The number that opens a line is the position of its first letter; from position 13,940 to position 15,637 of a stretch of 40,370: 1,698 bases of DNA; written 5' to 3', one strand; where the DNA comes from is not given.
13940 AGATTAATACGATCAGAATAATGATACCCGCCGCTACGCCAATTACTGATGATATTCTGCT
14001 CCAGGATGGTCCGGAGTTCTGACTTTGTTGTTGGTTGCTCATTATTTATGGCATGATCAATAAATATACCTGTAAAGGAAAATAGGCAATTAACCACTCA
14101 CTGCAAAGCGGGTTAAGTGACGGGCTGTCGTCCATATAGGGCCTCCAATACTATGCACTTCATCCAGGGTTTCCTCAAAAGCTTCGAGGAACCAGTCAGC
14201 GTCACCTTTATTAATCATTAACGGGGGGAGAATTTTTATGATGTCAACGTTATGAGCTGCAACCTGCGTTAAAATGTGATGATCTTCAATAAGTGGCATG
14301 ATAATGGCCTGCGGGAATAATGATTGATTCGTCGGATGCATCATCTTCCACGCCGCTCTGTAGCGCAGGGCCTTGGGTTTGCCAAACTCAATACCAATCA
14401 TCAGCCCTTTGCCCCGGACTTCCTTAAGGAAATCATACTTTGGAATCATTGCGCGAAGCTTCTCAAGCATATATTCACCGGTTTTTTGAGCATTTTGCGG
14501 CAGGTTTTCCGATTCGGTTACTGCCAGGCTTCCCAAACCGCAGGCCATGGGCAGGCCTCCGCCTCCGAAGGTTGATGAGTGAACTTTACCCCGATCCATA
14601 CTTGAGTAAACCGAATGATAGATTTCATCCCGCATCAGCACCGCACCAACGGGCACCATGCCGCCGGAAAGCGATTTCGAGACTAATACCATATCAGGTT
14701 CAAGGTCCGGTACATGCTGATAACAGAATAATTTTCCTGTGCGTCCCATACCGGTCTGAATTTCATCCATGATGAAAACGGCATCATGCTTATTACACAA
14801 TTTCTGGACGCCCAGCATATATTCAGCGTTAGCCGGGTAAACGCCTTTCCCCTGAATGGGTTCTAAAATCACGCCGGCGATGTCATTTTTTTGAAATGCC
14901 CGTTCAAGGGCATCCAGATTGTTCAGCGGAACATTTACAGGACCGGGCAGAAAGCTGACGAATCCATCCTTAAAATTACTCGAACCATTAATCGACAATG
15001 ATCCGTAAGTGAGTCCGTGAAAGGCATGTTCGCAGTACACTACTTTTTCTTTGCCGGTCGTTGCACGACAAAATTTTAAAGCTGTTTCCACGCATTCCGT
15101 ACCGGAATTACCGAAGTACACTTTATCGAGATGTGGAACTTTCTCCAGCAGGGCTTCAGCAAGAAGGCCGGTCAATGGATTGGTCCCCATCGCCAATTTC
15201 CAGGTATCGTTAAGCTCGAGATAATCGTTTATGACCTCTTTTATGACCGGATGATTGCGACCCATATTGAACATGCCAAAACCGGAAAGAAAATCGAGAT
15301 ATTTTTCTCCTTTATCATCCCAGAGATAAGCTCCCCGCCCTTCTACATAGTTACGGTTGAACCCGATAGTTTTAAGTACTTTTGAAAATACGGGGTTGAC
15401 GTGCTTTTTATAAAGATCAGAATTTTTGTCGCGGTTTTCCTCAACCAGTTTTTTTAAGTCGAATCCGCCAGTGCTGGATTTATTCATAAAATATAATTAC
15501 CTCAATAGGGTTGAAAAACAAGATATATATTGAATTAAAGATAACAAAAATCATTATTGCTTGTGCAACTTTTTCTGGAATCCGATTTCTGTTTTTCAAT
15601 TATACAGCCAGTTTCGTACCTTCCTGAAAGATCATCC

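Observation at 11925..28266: Self-contained isoprenoid-to-functionalised-hopanoid supercluster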

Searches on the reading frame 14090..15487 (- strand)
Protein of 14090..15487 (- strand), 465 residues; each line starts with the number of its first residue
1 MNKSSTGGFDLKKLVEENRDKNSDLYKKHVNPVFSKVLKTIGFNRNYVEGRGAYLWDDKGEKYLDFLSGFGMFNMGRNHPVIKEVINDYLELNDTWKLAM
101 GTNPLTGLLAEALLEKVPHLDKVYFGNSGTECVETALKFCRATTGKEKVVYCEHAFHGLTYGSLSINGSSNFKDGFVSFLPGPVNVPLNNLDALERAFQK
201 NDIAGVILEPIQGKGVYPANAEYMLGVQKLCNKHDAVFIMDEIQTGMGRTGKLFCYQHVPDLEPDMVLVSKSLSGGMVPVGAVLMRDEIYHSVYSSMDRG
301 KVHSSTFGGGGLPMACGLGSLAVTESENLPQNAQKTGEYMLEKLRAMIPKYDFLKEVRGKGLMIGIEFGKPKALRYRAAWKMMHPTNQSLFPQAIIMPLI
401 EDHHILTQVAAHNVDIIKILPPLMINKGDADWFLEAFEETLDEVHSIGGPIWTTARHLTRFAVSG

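Call 3: search_protein_families(library=ncbifam, proteins=[window:14090-15487:-], max_evalue=0.00001)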
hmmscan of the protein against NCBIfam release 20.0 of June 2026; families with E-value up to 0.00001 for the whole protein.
window:14090-15487:- (465 aa): 69 families (the best 25 are shown)
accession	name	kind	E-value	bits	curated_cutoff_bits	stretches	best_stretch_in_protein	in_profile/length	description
NF053554.1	prodigi_MAP_PigE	equivalog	1.5e-122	410.6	850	2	16-370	373-729/837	prodigiosin MAP biosynthesis aminotransferase PigE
TIGR00707.1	argD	subfamily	1.3e-86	290.8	410.05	1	47-374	13-335/381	acetylornithine/succinylornithine family transaminase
NF002797.0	PRK02936.1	equivalog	4.2e-86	289.1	496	1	43-441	11-377/385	acetylornithine transaminase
NF008570.0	PRK11522.1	equivalog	4.2e-80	269.6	612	1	21-445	42-458/464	putrescine aminotransferase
NF002874.0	PRK03244.1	equivalog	1.5e-78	264.4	457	1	45-445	27-396/399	acetylornithine transaminase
NF002325.0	PRK01278.1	subfamily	5.1e-78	262.4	372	1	46-445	16-390/395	acetylornithine transaminase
NF004426.0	PRK05769.1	equivalog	1.8e-74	251.2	552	1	49-444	42-440/441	acetyl ornithine aminotransferase family protein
TIGR01885.1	Orn_aminotrans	equivalog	1e-72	245.1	378.4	1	49-441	25-401/402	ornithine--oxo-acid transaminase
NF042418.1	LysJ_Th_th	equivalog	2.6e-71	240.6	700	1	47-441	22-385/386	[LysW]-aminoadipate semialdehyde transaminase LysJ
NF005993.0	PRK08117.1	subfamily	7.1e-71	239.1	574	2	194-444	199-430/433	aspartate aminotransferase family protein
NF045491.1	LysJ_Sulfobales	equivalog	2.5e-69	234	700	1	47-441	14-377/386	[LysW]-aminoadipate semialdehyde/glutamate semialdehyde transaminase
NF003468.0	PRK05093.1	subfamily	4.5e-67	226.5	522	1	48-444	28-402/405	acetylornithine/succinyldiaminopimelate transaminase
TIGR00709.1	dat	subfamily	4.5e-67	226.5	401.6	1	44-445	22-437/442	diaminobutyrate--2-oxoglutarate transaminase family protein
TIGR03372.1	putres_am_tran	equivalog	7.4e-67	226.1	658.65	1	24-382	33-401/442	putrescine aminotransferase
NF003273.0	PRK04260.1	equivalog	6.5e-65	219.1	616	1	46-370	14-327/376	acetylornithine transaminase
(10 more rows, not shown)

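Call 4: search_protein_families(library=pfam, proteins=[window:14090-15487:-], max_evalue=0.001)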
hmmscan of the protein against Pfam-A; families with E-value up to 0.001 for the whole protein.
window:14090-15487:- (465 aa): 1 family
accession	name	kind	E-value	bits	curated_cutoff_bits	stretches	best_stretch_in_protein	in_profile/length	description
PF00202.27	Aminotran_3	-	1.4e-91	307.6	30.5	1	45-441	11-403/403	Aminotransferase class-III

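Call 49: find_homologous_proteins(query=window:14090-15487:-, max_evalue=1e-60)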
Query window:14090-15487:- (465 aa): 7836 proteins with E <= 1e-60 among 8000 candidates; the best 120 are listed.
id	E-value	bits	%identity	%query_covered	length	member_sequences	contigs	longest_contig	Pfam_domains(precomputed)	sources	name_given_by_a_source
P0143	0.0e+0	1081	100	100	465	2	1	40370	PF00202.28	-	-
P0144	1.2e-220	751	68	99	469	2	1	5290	PF00202.28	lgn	-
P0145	4.2e-219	746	66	100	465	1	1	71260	PF00202.28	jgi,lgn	-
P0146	8.0e-219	745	68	99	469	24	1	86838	PF00202.28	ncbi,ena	-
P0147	4.2e-217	739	67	100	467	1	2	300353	PF00202.28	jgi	-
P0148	5.7e-217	739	68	100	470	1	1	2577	PF00202.28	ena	-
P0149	9.9e-216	735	68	98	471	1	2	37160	PF00202.28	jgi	-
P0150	1.6e-215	734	68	98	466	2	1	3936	PF00202.28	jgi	-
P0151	2.7e-214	730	66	100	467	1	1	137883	PF00202.28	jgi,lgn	-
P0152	4.9e-214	729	66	100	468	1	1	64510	PF00202.28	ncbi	-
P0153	3.3e-212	723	64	100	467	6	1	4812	PF00202.28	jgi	-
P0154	3.1e-211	720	67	99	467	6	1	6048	PF00202.28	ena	-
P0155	4.1e-211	720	65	98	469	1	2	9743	PF00202.28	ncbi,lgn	ncbi:MAG: aspartate aminotransferase family protein [Balneolaceae bacterium]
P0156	3.3e-210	717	64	100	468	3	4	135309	PF00202.28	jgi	-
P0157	2.1e-207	708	63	98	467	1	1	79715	PF00202.28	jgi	-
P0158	7.2e-207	706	63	99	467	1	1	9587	PF00202.28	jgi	-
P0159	3.3e-205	700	62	98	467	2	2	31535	PF00202.28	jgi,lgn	-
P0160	4.1e-205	700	62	99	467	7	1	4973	PF00202.28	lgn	-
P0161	3.8e-201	687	63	98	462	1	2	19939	PF00202.28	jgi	-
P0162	8.8e-201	686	62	100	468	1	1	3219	PF00202.28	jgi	jgi:ornithine--oxo-acid transaminase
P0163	5.2e-200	683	62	100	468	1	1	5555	PF00202.28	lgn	-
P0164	4.6e-199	680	61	100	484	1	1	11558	PF00202.28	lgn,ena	-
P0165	3.8e-198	677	61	99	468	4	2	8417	PF00202.28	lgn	-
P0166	9.5e-197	672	61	100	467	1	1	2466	PF00202.28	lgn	-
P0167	1.3e-195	669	62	100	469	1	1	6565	PF00202.28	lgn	-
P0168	1.9e-195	668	62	96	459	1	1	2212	PF00202.28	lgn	-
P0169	1.1e-194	666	62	98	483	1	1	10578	PF00202.28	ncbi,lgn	-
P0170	1.3e-194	665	62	98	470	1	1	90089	PF00202.28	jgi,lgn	-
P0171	2.1e-194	665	62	98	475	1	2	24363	PF00202.28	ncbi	ncbi:MAG: aspartate aminotransferase family protein [Planctomycetota bacterium]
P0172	6.7e-194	663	61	98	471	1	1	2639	PF00202.28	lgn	-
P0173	1.3e-193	662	61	100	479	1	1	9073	PF00202.28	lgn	-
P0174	1.5e-192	659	61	99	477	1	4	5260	PF00202.28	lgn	-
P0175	4.0e-191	654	60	99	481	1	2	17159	PF00202.28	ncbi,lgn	ncbi:MAG: aspartate aminotransferase family protein [Gemmatimonadota bacterium]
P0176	5.8e-191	653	59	98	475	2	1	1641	PF00202.28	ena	-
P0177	7.0e-191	653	60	100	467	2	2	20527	PF00202.28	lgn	-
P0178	1.6e-189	649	61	98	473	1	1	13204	PF00202.28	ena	-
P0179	2.9e-189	648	58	100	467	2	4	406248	PF00202.28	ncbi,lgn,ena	-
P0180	4.6e-188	644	59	99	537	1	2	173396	PF00202.28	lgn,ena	-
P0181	4.3e-186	637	58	100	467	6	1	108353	PF00202.28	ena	-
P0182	1.7e-184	632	58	100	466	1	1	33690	PF00202.28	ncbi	-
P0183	2.6e-183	628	57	100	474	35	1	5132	PF00202.28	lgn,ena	-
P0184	5.7e-183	627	58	98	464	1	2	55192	PF00202.28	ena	-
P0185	1.5e-182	626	59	97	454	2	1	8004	PF00202.28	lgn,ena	-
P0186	5.0e-182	624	57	98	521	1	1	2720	PF00202.28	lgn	-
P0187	5.4e-182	624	57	100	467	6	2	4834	PF00202.28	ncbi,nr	ncbi:MAG: aspartate aminotransferase family protein [Nitrospirales bacterium]|nr:aspartate aminotran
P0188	5.9e-182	624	57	100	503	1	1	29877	PF00202.28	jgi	jgi:ornithine--oxo-acid transaminase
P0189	1.7e-181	622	57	99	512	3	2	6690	PF00202.28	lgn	-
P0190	4.4e-181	621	59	97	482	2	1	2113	PF00202.28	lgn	-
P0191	1.7e-180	619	57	99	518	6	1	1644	PF00202.28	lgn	-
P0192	5.3e-180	617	57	100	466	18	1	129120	PF00202.28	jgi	jgi:ornithine--oxo-acid transaminase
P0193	3.8e-179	614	55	100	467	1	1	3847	PF00202.28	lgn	-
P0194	3.4e-178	611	56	99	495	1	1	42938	PF00202.28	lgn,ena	-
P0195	2.0e-175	602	58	98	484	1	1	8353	PF00202.28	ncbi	-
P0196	1.6e-172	593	55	99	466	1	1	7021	PF00202.28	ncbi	-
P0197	3.2e-158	545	52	98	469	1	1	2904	PF00202.28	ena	-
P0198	3.9e-157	542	51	99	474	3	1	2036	PF00202.28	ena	-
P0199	5.7e-157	541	52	99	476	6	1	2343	PF00202.28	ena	-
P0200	1.1e-156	540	51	98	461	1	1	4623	PF00202.28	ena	-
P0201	1.5e-156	540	50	98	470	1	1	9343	PF00202.28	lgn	-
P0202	2.1e-156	539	49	98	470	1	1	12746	PF00202.28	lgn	-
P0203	3.4e-156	539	51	98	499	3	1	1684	PF00202.28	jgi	jgi:acetylornithine/succinyldiaminopimelate/putrescine aminotransferase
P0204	4.7e-156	538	50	100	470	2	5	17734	PF00202.28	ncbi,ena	-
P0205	3.2e-155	535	50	98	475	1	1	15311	PF00202.28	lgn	-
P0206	3.8e-155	535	51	99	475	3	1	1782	PF00202.28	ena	-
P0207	5.7e-155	535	52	98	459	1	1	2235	PF00202.28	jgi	jgi:ornithine--oxo-acid transaminase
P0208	3.1e-154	532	49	100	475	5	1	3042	PF00202.28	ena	-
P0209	5.8e-154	531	52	98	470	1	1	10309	PF00202.28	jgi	jgi:ornithine--oxo-acid transaminase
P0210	7.8e-154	531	51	98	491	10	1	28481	PF00202.28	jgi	-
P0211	9.0e-154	531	53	98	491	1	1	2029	PF00202.28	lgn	-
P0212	1.5e-153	530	49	100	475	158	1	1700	PF00202.28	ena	-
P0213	2.1e-153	529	50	98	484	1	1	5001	PF00202.28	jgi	jgi:ornithine--oxo-acid transaminase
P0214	2.3e-153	529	51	98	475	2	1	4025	PF00202.28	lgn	-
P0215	2.6e-153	529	49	99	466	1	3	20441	PF00202.28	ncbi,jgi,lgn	jgi:ornithine--oxo-acid transaminase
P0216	5.5e-153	528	50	98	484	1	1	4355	PF00202.28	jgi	jgi:ornithine--oxo-acid transaminase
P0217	6.6e-153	528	49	99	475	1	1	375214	PF00202.28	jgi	jgi:ornithine--oxo-acid transaminase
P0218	1.0e-152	527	51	98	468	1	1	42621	PF00202.28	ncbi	ncbi:MAG: aspartate aminotransferase family protein [Pseudomonadota bacterium]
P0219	1.4e-152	527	50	99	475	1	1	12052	PF00202.28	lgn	-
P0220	1.5e-152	527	50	99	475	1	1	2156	PF00202.28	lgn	-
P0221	2.2e-152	526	50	99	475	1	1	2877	PF00202.28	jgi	jgi:ornithine--oxo-acid transaminase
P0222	2.3e-152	526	50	98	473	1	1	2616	PF00202.28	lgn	-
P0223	2.5e-152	526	51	98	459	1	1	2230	PF00202.28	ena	-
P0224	3.0e-152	526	49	98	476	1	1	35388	PF00202.28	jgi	jgi:ornithine--oxo-acid transaminase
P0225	3.5e-152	525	50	99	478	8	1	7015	PF00202.28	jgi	jgi:ornithine--oxo-acid transaminase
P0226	4.3e-152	525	51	95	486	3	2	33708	PF00202.28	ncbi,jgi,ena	-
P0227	4.4e-152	525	51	98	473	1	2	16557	PF00202.28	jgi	jgi:ornithine--oxo-acid transaminase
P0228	6.2e-152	525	50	98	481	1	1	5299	PF00202.28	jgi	jgi:ornithine--oxo-acid transaminase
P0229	6.8e-152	525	50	100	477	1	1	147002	PF00202.28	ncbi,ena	-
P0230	6.8e-152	525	49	99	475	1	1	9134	PF00202.28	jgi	jgi:ornithine--oxo-acid transaminase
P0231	8.4e-152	524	50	98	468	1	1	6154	PF00202.28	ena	-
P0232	8.5e-152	524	49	98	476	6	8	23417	PF00202.28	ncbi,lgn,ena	-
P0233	8.7e-152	524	49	98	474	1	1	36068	PF00202.28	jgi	jgi:ornithine--oxo-acid transaminase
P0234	9.9e-152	524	49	99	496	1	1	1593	PF00202.28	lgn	-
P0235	1.0e-151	524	49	98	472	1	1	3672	PF00202.28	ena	-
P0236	1.6e-151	523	50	99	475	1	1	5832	PF00202.28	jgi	jgi:ornithine--oxo-acid transaminase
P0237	1.8e-151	523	49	98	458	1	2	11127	PF00202.28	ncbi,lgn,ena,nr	ncbi:MAG TPA: aspartate aminotransferase family protein [Bdellovibrionota bacterium]|nr:aspartate am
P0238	2.1e-151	523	50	99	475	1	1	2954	PF00202.28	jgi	jgi:ornithine--oxo-acid transaminase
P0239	2.3e-151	523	49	98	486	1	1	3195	PF00202.28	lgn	-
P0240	2.8e-151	523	49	97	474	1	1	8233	PF00202.28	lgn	-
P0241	2.9e-151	522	50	99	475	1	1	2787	PF00202.28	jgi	jgi:ornithine--oxo-acid transaminase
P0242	3.2e-151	522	49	99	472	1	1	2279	PF00202.28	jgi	-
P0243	3.3e-151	522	49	98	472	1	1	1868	PF00202.28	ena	-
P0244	3.4e-151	522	48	98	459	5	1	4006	PF00202.28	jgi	-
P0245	4.6e-151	522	50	97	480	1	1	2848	PF00202.28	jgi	jgi:ornithine--oxo-acid transaminase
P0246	4.9e-151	522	48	99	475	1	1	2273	PF00202.28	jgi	-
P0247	5.0e-151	522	50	98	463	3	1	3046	PF00202.28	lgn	-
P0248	6.3e-151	521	49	100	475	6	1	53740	PF00202.28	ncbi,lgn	-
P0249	7.4e-151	521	49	99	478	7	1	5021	PF00202.28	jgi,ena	jgi:ornithine--oxo-acid transaminase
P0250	8.6e-151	521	50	98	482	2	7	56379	PF00202.28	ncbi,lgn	-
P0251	9.1e-151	521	48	98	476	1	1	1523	PF00202.28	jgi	jgi:ornithine--oxo-acid transaminase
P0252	9.4e-151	521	48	99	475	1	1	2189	PF00202.28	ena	-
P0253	9.9e-151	521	51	98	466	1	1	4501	PF00202.28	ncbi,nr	ncbi:MAG: aspartate aminotransferase family protein [Deltaproteobacteria bacterium]|nr:aspartate ami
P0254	9.9e-151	521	50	100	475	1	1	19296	PF00202.28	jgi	jgi:ornithine--oxo-acid transaminase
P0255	1.0e-150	521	48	98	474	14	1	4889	PF00202.28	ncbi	-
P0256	1.1e-150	521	49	98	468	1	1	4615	PF00202.28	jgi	jgi:acetylornithine/succinyldiaminopimelate/putrescine aminotransferase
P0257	1.1e-150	521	50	98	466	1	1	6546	PF00202.28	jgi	jgi:ornithine--oxo-acid transaminase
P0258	1.5e-150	520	50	99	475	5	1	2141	PF00202.28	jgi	jgi:ornithine--oxo-acid transaminase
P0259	1.5e-150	520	49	98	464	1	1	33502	PF00202.28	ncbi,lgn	ncbi:MAG: aspartate aminotransferase family protein [Elusimicrobiota bacterium]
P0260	1.6e-150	520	50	98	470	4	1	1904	PF00202.28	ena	-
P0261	1.7e-150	520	48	99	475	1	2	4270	PF00202.28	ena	-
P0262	1.7e-150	520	48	99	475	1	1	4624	PF00202.28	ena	-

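Call 50: find_encoding_contigs(protein=P0179, flank=10000, max_places=1)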
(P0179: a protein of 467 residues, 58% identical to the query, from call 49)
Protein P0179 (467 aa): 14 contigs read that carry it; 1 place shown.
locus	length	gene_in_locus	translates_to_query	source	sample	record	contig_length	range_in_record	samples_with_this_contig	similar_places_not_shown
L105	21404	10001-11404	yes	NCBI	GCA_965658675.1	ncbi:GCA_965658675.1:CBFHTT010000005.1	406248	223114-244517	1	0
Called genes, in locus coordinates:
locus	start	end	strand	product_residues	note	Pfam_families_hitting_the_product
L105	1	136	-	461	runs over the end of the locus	PF01743:PolyA_pol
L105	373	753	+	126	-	PF00460:Flg_bb_rod (weak)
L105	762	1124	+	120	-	PF00460:Flg_bb_rod (weak)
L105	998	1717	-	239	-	PF14622:Ribonucleas_3_3, PF00636:Ribonuclease_3, PF00035:dsrm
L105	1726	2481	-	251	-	-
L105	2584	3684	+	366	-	PF00557:Peptidase_M24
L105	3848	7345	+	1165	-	PF00754:F5_F8_type_C, PF22633:F5_F8_type_C_2, PF00657:Lipase_GDSL, PF13472:Lipase_GDSL_2, PF13473:Cupredoxin_1 (faint), PF23500:DUF7133, PF00127:Copper-bind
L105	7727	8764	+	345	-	-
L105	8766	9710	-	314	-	PF00685:Sulfotransfer_1, PF13469:Sulfotransfer_3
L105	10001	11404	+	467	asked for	PF00202:Aminotran_3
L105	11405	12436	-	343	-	PF01436:NHL (faint)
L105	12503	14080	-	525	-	PF00884:Sulfatase, PF16347:SGSH_C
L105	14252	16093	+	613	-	PF00884:Sulfatase, PF16347:SGSH_C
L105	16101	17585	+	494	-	PF00884:Sulfatase, PF01663:Phosphodiest, PF16347:SGSH_C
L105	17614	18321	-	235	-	PF08713:DNA_alkylation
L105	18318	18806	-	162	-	PF07681:DoxX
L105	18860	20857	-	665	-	PF00884:Sulfatase, PF01663:Phosphodiest (faint), PF16347:SGSH_C (weak)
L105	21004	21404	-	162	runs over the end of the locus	-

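Call 51: find_encoding_contigs(protein=P0171, flank=10000, max_places=1)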
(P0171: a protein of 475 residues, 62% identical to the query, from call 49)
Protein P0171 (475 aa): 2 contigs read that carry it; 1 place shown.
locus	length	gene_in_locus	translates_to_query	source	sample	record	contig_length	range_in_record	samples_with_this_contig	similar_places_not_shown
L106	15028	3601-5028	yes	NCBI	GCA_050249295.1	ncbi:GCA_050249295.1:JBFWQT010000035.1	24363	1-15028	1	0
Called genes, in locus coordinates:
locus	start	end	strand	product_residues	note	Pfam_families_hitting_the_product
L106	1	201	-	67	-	?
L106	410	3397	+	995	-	PF01833:TIG, PF01839:FG-GAP (faint), PF01833:TIG, PF13517:FG-GAP_3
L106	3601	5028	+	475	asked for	PF00202:Aminotran_3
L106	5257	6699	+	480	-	-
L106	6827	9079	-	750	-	PF05345:He_PIG, PF22352:K319L-like_PKD (faint), PF24908:Ig_SIBA-E_2nd (faint), PF07495:Y_Y_Y (faint), PF05345:He_PIG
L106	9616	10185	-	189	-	-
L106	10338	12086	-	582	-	-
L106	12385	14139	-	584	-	-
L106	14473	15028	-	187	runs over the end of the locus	-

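Call 52: find_encoding_contigs(protein=P0175, flank=10000, max_places=1)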
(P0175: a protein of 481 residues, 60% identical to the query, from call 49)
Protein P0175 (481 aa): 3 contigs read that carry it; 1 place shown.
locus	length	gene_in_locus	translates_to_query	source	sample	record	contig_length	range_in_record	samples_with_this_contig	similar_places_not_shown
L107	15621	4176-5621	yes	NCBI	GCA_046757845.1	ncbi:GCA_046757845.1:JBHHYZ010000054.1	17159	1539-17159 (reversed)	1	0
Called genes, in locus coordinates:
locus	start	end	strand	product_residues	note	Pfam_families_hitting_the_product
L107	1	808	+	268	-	PF00474:SSF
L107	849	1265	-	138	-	-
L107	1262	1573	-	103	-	PF02604:PhdYeFM_antitox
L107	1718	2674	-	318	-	PF12705:PDDEXK_1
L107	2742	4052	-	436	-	PF13469:Sulfotransfer_3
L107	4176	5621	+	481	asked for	PF00202:Aminotran_3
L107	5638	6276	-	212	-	-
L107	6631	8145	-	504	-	PF13424:TPR_12 (faint), PF23914:TPR_CcmH_CycH (faint), PF00515:TPR_1 (faint), PF13174:TPR_6 (faint), PF13181:TPR_8 (faint), PF13432:TPR_16, PF07719:TPR_2 (weak), PF14559:TPR_19 (weak), +3 more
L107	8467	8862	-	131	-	PF01850:PIN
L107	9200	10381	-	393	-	PF12705:PDDEXK_1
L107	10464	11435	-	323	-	PF19187:HTH_PafC, PF13280:WYL, PF25583:WCX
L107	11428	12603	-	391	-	PF13280:WYL, PF25583:WCX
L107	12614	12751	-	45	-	-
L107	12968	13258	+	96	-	PF04014:MazE_antitoxin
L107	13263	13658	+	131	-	-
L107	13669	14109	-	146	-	PF01850:PIN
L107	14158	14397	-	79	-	PF09957:VapB_antitoxin (weak)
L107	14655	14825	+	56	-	PF09723:Zn_ribbon_8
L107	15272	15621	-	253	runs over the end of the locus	-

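Call 63: find_encoding_contigs(protein=P0217, flank=10000, max_places=1)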
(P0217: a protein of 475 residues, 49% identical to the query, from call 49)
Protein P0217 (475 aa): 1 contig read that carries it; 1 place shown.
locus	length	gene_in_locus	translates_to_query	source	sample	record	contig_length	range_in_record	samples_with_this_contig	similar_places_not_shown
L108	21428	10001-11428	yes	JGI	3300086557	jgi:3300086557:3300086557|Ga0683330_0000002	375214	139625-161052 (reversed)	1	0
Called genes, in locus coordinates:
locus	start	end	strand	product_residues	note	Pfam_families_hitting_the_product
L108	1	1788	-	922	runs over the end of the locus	PF03200:Glyco_hydro_63 (faint), PF22422:MGH1-like_GH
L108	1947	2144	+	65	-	-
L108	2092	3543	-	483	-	PF10009:DUF2252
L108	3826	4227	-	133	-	PF02656:DUF202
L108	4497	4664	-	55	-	-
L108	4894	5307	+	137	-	PF13453:Zn_ribbon_TFIIB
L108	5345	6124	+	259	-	PF14023:Bestrophin-like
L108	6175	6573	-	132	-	-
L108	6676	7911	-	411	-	PF00999:Na_H_Exchanger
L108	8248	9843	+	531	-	PF00128:Alpha-amylase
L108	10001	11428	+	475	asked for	PF00202:Aminotran_3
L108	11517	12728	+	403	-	PF00685:Sulfotransfer_1, PF13469:Sulfotransfer_3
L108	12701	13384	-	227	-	PF03458:Gly_transporter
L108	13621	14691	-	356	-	PF00702:Hydrolase (weak), PF12710:HAD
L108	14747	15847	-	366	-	PF03781:FGE-sulfatase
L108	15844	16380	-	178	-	-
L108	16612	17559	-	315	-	PF13593:SBF_like, PF01758:SBF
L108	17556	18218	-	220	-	-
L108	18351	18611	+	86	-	PF06004:DUF903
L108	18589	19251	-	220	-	PF00677:Lum_binding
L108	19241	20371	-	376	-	PF00383:dCMP_cyt_deam_1, PF14437:MafB19-deam, PF01872:RibD_C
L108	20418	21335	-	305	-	PF02881:SRP54_N (weak), PF13191:AAA_16 (weak), PF00448:SRP54, PF01656:CbiA (weak)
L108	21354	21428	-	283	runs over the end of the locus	PF02811:PHP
